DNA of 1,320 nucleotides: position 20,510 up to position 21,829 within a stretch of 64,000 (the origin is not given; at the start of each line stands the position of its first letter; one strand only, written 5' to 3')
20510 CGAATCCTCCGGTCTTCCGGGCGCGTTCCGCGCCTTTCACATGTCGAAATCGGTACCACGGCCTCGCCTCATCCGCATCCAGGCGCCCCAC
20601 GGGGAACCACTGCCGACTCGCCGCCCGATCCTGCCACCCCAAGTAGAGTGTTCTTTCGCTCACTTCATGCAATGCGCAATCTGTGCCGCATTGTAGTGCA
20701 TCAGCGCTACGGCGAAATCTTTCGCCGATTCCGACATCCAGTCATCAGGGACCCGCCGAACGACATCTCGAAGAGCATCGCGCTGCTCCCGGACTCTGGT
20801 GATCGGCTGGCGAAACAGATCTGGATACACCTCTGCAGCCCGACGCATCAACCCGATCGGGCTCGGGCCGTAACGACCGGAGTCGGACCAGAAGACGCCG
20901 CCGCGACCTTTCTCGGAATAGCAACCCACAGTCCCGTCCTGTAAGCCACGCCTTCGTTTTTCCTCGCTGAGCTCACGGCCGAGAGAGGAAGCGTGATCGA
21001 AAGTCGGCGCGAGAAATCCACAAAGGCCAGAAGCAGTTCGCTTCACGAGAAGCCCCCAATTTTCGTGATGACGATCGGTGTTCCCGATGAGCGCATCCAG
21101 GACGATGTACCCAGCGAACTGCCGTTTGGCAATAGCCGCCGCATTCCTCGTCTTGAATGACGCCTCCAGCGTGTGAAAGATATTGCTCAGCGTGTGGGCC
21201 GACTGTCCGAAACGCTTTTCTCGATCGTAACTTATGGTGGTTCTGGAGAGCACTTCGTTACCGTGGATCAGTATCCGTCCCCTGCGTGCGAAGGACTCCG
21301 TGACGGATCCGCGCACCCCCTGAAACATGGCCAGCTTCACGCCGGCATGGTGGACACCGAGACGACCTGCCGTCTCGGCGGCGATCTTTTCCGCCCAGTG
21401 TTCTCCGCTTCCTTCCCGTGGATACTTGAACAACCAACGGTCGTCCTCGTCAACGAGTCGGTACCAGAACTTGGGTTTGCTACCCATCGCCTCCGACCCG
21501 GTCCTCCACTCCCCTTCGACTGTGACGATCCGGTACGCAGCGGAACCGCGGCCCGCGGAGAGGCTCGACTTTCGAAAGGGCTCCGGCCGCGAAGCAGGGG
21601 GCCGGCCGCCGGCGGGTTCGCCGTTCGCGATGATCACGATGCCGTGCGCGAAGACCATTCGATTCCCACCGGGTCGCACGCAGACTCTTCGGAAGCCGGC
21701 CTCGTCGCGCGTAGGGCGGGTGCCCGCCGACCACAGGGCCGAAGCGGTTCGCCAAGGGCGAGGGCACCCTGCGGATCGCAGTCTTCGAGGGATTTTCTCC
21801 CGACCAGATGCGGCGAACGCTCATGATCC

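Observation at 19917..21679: HipA-like kinase followed, not preceded, by a HipA-N/HipS-like domain gene: inverted split-HipA toxin-antitoxin candidate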

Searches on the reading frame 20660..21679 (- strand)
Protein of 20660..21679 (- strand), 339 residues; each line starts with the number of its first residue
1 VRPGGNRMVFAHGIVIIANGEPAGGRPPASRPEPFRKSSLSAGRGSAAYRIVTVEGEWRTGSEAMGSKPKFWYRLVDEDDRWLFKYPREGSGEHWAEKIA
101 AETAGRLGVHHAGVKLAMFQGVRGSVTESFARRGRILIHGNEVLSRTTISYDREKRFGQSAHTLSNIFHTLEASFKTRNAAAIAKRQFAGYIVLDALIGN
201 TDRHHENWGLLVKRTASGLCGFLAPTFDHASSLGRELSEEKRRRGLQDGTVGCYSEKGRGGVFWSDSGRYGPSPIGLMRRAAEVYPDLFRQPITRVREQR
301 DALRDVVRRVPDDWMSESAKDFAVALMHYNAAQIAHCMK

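Call 3: search_protein_families(library=pfam, proteins=[window:20660-21679:-], max_evalue=1)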
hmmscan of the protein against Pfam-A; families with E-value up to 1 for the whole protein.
window:20660-21679:- (339 aa): 3 families
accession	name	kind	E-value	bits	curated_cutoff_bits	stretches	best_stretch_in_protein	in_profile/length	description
PF07804.18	HipA_C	-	3.2e-13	50.2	30.5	1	65-233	4-163/213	HipA-like C-terminal domain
PF00454.33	PI3_PI4_kinase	-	0.00064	20.1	27.1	1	186-213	132-157/241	Phosphatidylinositol 3- and 4-kinase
PF20613.4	HipA_2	-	0.019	14.7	27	0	294-325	186-217/240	HipA-like kinase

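Call 4: search_protein_families(library=ncbifam, proteins=[window:20660-21679:-], max_evalue=1)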
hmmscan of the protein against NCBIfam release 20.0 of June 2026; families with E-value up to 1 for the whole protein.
window:20660-21679:- (339 aa): 0 families

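Call 5: search_protein_families(library=padloc, proteins=[window:20660-21679:-], max_evalue=1)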
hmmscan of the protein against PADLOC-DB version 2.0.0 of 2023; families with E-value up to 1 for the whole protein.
window:20660-21679:- (339 aa): 9 families
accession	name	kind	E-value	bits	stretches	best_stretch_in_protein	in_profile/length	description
PDLC04345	PDC-M03A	-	1.1e-80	269.1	1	49-333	2-297/302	-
PDLC04344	PDC-M03A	-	4.6e-75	250.9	1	48-337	4-301/305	-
PDLC04343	PDC-M03A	-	8.9e-65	217.1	1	47-332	74-364/370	-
PDLC04342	PDC-M03A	-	1.9e-62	209.5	1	51-337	6-296/299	-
PDLC04340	PDC-M03A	-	2.6e-49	166.2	1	58-336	9-274/280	-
PDLC04341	PDC-M03A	-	2.8e-34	116.9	1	49-247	3-207/294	-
PDLC04339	PDC-M03A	-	8.7e-26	88.9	1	62-322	15-272/293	-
PDLC04338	PDC-M03A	-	1e-25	88.6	1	91-256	154-328/428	-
PDLC04337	PDC-M03A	-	8.5e-20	69.4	1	162-334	64-241/250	-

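Call 20: find_homologous_proteins(query=window:20660-21679:-)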
Query window:20660-21679:- (339 aa): 4137 proteins with E <= 0.001 among 8000 candidates; the best 120 are listed.
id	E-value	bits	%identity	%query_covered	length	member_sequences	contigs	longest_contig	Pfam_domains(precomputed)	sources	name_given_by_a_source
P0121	1.1e-223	759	100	98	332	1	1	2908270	PF07804.19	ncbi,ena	-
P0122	5.2e-123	428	64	88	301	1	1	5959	PF07804.19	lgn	-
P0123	3.8e-119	416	64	86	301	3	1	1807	PF07804.19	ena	-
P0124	2.3e-118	413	63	86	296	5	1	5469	PF07804.19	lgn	-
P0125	1.0e-117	411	64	86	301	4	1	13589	PF07804.19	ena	-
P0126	1.2e-117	411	64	86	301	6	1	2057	PF07804.19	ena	-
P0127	3.3e-116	406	62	86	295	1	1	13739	PF07804.19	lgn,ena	-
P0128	4.5e-116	406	63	86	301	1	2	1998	PF07804.19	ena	-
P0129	1.9e-115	404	61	86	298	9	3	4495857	PF07804.19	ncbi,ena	-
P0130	3.1e-115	403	62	86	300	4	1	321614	PF07804.19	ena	-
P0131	5.8e-115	402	62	86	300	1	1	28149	PF07804.19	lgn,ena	-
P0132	1.0e-114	401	63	86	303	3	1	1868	PF07804.19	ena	-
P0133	2.8e-113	396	61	88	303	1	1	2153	PF07804.19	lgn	-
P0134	3.5e-113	396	60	86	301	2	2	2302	PF07804.19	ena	-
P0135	5.5e-113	395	61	88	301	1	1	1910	PF07804.19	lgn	-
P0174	2.1e-100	354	54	87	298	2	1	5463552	PF07804.19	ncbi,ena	-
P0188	1.5e-99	351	55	87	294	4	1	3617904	PF07804.19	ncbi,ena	-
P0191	2.0e-99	351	57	85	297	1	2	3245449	PF07804.19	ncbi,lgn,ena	-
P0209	3.7e-98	347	55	85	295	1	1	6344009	PF07804.19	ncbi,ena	-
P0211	5.6e-98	346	55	84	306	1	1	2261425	PF07804.19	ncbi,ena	-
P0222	2.6e-97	344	55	85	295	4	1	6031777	PF07804.19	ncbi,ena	-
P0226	2.8e-97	344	54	86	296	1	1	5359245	PF07804.19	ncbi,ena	-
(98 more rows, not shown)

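Call 26: search_solved_structures(query=window:20660-21679:-, max_evalue=1, show_alignments=2)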
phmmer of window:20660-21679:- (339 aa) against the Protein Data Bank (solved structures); distinct sequences matched with E-value up to 1: 2.
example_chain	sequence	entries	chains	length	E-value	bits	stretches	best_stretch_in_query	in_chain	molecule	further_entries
3akj_A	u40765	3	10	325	0.012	17.8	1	184-233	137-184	CtkA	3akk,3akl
7ned_A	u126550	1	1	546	0.61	12.2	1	222-317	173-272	Urocanate hydratase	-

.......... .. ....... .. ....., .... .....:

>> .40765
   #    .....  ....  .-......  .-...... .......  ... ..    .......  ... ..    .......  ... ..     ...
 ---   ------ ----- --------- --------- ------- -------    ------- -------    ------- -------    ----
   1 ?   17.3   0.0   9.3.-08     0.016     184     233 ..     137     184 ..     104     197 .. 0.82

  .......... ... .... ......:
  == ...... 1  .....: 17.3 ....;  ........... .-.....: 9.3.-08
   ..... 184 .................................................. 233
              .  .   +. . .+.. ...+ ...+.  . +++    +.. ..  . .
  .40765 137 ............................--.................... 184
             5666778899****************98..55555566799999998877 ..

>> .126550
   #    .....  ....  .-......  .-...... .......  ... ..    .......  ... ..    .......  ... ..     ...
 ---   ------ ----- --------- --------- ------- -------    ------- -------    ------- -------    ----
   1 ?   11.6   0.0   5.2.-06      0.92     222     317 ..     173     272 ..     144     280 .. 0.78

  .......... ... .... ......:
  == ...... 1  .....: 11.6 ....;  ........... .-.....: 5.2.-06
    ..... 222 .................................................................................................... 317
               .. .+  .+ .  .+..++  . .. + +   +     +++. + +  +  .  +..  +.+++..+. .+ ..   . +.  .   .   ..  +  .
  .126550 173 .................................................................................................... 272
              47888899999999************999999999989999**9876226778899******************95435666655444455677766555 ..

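Call 28: search_solved_structures(query=A2, max_evalue=1, show_alignments=0)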
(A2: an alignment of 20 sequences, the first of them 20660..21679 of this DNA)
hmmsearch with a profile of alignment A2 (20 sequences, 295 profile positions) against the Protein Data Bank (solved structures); distinct sequences matched with E-value up to 1: 5.
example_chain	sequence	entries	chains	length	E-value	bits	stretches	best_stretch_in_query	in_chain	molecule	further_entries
3akj_A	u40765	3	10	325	3.9e-09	39.2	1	50-196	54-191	CtkA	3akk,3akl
4wtv_A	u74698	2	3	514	0.16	14.2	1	139-172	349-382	Phosphatidylinositol 4-kinase type 2-beta,Endolysin,Phosphatidylinositol 4-kinase type 2-b | Phosphatidylinositol 4-kinase type 2-beta,Endolysin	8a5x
9hhm_A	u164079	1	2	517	0.16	14.1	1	139-172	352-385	Phosphatidylinositol 4-kinase type 2-beta,Endolysin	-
4hnd_A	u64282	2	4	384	0.35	13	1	141-166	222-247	Phosphatidylinositol 4-kinase type 2-alpha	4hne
4pla_A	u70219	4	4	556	0.51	12.5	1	141-166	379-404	Chimera protein of Phosphatidylinositol 4-kinase type 2-alpha and Lysozyme | Phosphatidylinositol 4-kinase type 2-alpha,Lysozyme,Phosphatidylinositol 4-kinase t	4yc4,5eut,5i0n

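Call 83: predict_structure(alignment_id=A2)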
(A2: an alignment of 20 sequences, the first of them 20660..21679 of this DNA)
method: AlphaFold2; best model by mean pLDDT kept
length: 339 residues; sequences in the alignment: 20
mean_pLDDT: 82.7   pTM: 0.83
mean pLDDT of the five models: 82.7, 81.8, 80.9, 80.1, 78.2
residues with pLDDT >= 90: 183; 70-90: 98; 50-70: 20; < 50: 38
segments of 3 or more residues with pLDDT < 50: 1-12, 20-45
pLDDT, mean of each block of 10 residues (from residue 1): 30 57 32 38 63 88 77 82 90 92 93 93 91 85 88 81 93 94 95 94 74 89 76 87 96 91 85 93 96 95 95 95 97 90
secondary structure, 60 per line:
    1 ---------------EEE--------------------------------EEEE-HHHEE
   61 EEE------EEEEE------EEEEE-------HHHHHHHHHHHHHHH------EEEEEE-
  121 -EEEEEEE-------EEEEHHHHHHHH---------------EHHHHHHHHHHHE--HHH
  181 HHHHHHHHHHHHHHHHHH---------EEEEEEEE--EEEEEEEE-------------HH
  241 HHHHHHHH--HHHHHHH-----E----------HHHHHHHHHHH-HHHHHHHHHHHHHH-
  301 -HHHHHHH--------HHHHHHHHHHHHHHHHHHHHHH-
elements in order: E16-18 E51-54 E59-63 E70-74 E81-85 H93-107 E114-119 E122-128 E136-139 H140-147 H164-174 H178-198 E208-215 E218-225 H239-248 H251-257 H274-284 H286-299 H302-308 H317-338

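Call 85: find_related_loci(query=A2, collection=viral_contigs, flank=4000)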
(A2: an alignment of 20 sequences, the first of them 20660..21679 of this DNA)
Query A2 (339 aa) in viral_contigs; peptide patterns used: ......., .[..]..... (x = any residue, [..] = any of these).
28 stretches matched a pattern; 3 encode a relative of the query (tblastn E <= 1e-3); 3 distinct loci.
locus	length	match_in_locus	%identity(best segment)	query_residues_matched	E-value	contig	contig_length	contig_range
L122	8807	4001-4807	27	48-327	9e-30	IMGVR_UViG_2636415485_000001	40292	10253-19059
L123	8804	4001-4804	26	49-328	4e-24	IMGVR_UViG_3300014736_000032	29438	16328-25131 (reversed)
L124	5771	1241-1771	30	57-241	1e-19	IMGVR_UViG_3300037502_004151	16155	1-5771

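Call 88: find_encoding_contigs(protein=P0174, flank=8000, max_places=2)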
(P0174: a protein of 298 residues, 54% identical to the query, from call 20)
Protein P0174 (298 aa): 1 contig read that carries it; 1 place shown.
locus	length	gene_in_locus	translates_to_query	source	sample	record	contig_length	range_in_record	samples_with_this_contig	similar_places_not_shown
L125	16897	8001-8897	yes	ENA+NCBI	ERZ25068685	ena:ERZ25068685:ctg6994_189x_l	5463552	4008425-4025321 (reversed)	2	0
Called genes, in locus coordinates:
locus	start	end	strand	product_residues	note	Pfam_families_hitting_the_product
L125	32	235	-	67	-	-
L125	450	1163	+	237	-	-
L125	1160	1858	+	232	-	PF00226:DnaJ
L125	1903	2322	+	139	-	-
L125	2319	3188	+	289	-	PF00483:NTP_transferase, PF12804:NTP_transf_3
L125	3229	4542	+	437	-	PF03721:UDPG_MGDP_dh_N, PF03807:F420_oxidored (faint), PF00984:UDPG_MGDP_dh, PF03720:UDPG_MGDP_dh_C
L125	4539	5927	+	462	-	PF02878:PGM_PMM_I, PF02879:PGM_PMM_II, PF02880:PGM_PMM_III, PF00408:PGM_PMM_IV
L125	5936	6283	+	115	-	-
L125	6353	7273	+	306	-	PF03446:NAD_binding_2, PF03807:F420_oxidored (weak), PF14833:NAD_binding_11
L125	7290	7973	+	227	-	PF09365:DUF2461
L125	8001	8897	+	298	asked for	PF07804:HipA_C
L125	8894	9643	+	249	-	PF08797:HIRAN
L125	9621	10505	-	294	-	PF01510:Amidase_2, PF01471:PG_binding_1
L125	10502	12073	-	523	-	PF01921:tRNA-synt_1f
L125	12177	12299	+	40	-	-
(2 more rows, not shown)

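Call 89: find_encoding_contigs(protein=P0211, flank=8000, max_places=2)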
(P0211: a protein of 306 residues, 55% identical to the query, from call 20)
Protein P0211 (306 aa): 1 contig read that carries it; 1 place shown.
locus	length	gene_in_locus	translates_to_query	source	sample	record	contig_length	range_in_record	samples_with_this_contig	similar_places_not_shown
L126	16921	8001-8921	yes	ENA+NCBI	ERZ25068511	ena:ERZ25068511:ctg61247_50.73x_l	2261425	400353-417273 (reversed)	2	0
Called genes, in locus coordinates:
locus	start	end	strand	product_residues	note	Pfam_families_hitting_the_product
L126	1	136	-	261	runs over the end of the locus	PF01790:LGT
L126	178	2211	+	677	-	PF03190:Thioredox_DsbH, PF13899:Thioredoxin_7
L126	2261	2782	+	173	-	PF06414:Zeta_toxin (faint), PF13671:AAA_33 (weak)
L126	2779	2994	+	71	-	-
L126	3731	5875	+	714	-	PF12161:HsdM_N, PF02384:N6_Mtase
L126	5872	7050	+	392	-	PF01420:Methylase_S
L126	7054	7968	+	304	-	PF18864:AbiTii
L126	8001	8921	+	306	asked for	PF07804:HipA_C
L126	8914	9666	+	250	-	PF08797:HIRAN (faint)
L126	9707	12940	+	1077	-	PF04313:HSDR_N, PF04851:ResIII, PF18766:SWI2_SNF2, PF22679:T1R_D3-like, PF11867:T1RH-like_C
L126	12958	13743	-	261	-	PF02390:Methyltransf_4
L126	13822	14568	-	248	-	PF04391:DUF533 (faint), PF27507:DjlA_TM (weak), PF05099:TerB, PF00226:DnaJ (weak)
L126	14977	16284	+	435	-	PF00108:Thiolase_N, PF00109:ketoacyl-synt (weak), PF02803:Thiolase_C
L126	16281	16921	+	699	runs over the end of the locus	PF00378:ECH_1, PF16113:ECH_2, PF02737:3HCDH_N, PF00725:3HCDH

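Call 90: find_encoding_contigs(protein=P0209, flank=8000, max_places=2)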
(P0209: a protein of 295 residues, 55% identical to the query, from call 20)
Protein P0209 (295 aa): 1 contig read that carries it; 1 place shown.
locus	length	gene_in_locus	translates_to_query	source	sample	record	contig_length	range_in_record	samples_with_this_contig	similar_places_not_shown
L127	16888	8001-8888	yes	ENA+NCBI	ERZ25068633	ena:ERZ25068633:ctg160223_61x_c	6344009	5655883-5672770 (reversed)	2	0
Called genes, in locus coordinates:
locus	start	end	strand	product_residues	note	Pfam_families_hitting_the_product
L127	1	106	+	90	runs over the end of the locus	PF15731:MqsA_antitoxin, PF01381:HTH_3, PF13560:HTH_31 (weak)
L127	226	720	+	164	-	PF20432:Xre-like-HTH, PF09722:Xre_MbcA_ParS_C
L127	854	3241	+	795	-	-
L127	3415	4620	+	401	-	PF01420:Methylase_S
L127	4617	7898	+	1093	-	PF04326:SLFN_AlbA_2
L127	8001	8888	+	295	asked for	PF07804:HipA_C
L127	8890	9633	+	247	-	-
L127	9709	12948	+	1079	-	PF04313:HSDR_N, PF04851:ResIII, PF18766:SWI2_SNF2, PF22679:T1R_D3-like, PF11867:T1RH-like_C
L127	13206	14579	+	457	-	PF07690:MFS_1, PF11700:ATG22, PF07690:MFS_1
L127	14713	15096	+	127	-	PF00392:GntR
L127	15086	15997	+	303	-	PF01145:Band_7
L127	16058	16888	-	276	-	PF14054:DUF4249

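Call 99: find_encoding_contigs(protein=P0188, flank=5000, max_places=1)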
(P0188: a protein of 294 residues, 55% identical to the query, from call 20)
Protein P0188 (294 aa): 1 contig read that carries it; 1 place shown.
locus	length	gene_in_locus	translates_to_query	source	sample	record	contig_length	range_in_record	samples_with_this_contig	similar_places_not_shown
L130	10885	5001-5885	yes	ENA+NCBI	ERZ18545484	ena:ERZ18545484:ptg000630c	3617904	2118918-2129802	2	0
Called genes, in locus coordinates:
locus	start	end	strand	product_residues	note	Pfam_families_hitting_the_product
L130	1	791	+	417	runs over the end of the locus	PF00365:PFK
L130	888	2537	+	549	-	PF02776:TPP_enzyme_N, PF00205:TPP_enzyme_M, PF02775:TPP_enzyme_C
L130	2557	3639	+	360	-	-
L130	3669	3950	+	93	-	PF24696:UGSC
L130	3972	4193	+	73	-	PF24696:UGSC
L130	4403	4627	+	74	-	PF15919:HicB_lk_antitox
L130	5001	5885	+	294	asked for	PF07804:HipA_C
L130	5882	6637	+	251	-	PF08797:HIRAN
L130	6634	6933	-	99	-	-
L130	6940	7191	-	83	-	PF02597:ThiS (weak)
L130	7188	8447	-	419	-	PF01266:DAO (faint), PF03486:HI0933_like (faint), PF07992:Pyr_redox_2, PF13450:NAD_binding_8 (faint), PF13454:NAD_binding_9 (faint), PF13738:Pyr_redox_3 (faint), PF00070:Pyr_redox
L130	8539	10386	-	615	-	PF02730:AFOR_N, PF01314:AFOR_C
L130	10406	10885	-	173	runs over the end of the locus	PF00037:Fer4 (faint), PF12797:Fer4_2 (faint), PF12838:Fer4_7 (faint), PF13237:Fer4_10 (faint), PF13484:Fer4_16 (faint), PF14697:Fer4_21 (faint), PF25160:LdpA_Fe-S-bd (faint), PF13247:Fer4_11, +3 more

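Call 100: find_encoding_contigs(protein=P0191, flank=5000, max_places=1)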
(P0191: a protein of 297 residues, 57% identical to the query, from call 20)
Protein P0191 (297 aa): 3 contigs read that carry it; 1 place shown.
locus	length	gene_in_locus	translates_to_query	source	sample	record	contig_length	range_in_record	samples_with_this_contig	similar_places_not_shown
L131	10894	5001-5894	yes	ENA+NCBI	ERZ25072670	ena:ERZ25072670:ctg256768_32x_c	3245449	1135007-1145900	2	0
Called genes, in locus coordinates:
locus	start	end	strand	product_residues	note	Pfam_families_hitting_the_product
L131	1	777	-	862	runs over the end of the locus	PF00696:AA_kinase, PF22468:ACT_9 (faint), PF00278:Orn_DAP_Arg_deC, PF02784:Orn_Arg_deC_N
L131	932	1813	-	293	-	PF01261:AP_endonuc_2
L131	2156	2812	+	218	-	PF01966:HD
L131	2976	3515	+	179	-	-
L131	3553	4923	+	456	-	PF05496:RuvB_N, PF00158:Sigma54_activat (faint), PF01078:Mg_chelatase (faint), PF13191:AAA_16 (faint), PF00004:AAA, PF13173:AAA_14 (weak), PF16193:AAA_assoc_2, PF12002:MgsA_C, +2 more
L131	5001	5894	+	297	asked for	PF07804:HipA_C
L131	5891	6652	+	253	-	PF08797:HIRAN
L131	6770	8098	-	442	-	PF06808:DctM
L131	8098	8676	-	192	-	PF04290:DctQ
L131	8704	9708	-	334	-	PF03480:DctP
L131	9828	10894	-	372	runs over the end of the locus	PF03480:DctP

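Call 101: find_encoding_contigs(protein=P0222, flank=5000, max_places=1)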
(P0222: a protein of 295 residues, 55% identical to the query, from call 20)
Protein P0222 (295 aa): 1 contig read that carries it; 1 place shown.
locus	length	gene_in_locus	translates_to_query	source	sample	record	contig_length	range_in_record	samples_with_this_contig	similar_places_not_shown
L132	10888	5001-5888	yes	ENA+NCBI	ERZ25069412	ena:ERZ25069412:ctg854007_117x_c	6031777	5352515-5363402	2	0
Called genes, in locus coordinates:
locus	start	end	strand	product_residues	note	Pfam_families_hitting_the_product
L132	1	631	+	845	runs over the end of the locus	-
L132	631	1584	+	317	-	-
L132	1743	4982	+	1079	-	PF04326:SLFN_AlbA_2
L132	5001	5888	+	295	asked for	PF07804:HipA_C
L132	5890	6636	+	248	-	-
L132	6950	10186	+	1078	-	PF04313:HSDR_N, PF04851:ResIII, PF18766:SWI2_SNF2, PF22679:T1R_D3-like, PF11867:T1RH-like_C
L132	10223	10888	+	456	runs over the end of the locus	PF07690:MFS_1, PF11700:ATG22, PF07690:MFS_1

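Call 102: find_encoding_contigs(protein=P0226, flank=5000, max_places=1)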
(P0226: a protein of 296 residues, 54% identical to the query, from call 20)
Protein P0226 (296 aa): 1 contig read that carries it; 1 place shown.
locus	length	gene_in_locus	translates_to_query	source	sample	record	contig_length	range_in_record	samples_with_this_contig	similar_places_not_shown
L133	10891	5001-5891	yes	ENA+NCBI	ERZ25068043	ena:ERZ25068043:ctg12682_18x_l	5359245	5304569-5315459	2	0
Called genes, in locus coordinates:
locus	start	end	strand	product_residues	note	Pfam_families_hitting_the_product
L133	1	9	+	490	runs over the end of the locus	-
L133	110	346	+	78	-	-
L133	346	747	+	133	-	PF01850:PIN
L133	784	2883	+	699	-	PF12161:HsdM_N, PF02384:N6_Mtase, PF05175:MTS (weak)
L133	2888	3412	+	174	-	PF13671:AAA_33 (weak), PF06414:Zeta_toxin (weak)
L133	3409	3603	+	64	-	-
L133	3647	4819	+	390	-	PF01420:Methylase_S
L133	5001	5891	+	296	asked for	PF07804:HipA_C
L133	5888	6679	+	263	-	PF08797:HIRAN (weak)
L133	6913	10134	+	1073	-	PF04313:HSDR_N, PF23731:ARM_ECM29_C (faint), PF04851:ResIII, PF18766:SWI2_SNF2, PF22679:T1R_D3-like, PF11867:T1RH-like_C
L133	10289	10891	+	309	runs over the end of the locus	-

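Call 109: search_protein_families(library=phrogs, proteins=[window:20660-21679:-], max_evalue=0.001)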
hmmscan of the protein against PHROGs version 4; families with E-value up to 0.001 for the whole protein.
window:20660-21679:- (339 aa): 3 families
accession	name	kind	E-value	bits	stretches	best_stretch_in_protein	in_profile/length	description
phrog_8728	-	unknown function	1.5e-48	166.4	1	60-333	13-301/307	-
phrog_26212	-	unknown function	1.7e-08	34.5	1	191-258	159-231/547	-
phrog_3162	-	unknown function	0.00027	21.5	1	96-335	45-235/247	-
